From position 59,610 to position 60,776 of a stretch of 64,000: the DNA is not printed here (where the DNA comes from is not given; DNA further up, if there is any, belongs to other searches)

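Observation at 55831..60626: Helicobacter-like FutA (GT10) and FutC (GT11) homologues in one operon, possibly horizontally acquired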

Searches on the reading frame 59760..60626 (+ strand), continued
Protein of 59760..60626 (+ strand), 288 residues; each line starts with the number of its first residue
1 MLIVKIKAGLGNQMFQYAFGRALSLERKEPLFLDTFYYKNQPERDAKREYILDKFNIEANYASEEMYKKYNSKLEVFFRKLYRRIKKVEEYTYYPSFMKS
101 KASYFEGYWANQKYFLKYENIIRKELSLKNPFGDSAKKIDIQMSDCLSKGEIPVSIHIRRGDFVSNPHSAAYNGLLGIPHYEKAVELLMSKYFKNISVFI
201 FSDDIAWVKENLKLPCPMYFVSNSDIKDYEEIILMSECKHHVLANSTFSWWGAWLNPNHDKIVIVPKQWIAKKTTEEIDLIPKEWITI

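Call 64: get_annotated_region(hit=H11, flank=300)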
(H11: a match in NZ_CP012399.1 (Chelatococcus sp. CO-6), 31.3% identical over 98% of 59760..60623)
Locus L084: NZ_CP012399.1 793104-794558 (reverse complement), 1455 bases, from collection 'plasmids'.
description: Chelatococcus sp. CO-6 plasmid pCO-6, complete sequence
organism: Chelatococcus sp. CO-6 (NCBI taxid 1702325)
taxonomy: Bacteria; Pseudomonadota; Alphaproteobacteria; Hyphomicrobiales; Chelatococcaceae; Chelatococcus; Chelatococcus sp. CO-6
host: -; source: whole organism,Shengli Oilfield; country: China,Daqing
typing (MOB-suite, as given by PLSDB): non-mobilizable
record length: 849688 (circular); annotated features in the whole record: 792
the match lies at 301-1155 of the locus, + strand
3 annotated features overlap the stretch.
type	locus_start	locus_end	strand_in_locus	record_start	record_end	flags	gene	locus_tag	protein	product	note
CDS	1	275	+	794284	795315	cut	-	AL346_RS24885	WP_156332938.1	glycosyltransferase family A protein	-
CDS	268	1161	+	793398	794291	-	-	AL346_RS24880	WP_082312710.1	alpha-1,2-fucosyltransferase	-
CDS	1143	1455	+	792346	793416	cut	-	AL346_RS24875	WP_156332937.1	glycosyltransferase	-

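Call 65: get_annotated_region(hit=H14, flank=300)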
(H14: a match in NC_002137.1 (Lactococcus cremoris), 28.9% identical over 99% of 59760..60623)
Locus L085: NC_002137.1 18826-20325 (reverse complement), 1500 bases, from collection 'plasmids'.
description: Lactococcus cremoris plasmid pNZ4000, complete sequence
organism: Lactococcus cremoris (NCBI taxid 1359)
taxonomy: Bacteria; Bacillota; Bacilli; Lactobacillales; Streptococcaceae; Lactococcus; Lactococcus cremoris
host: -; source: -; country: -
typing (MOB-suite, as given by PLSDB): mobilizable; replicon rep_cluster_414,rep_cluster_414,rep_cluster_554,rep_cluster_656; relaxase MOBP,MOB_Unknown
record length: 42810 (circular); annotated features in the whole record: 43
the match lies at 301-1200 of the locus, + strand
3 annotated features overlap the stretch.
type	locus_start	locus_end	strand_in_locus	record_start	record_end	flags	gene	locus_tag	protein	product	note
CDS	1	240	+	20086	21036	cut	-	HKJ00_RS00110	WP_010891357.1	glycosyltransferase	-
CDS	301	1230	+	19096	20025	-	-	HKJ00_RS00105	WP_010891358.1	alpha-1,2-fucosyltransferase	-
CDS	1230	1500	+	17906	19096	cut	-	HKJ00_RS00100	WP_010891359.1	O-antigen ligase family protein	-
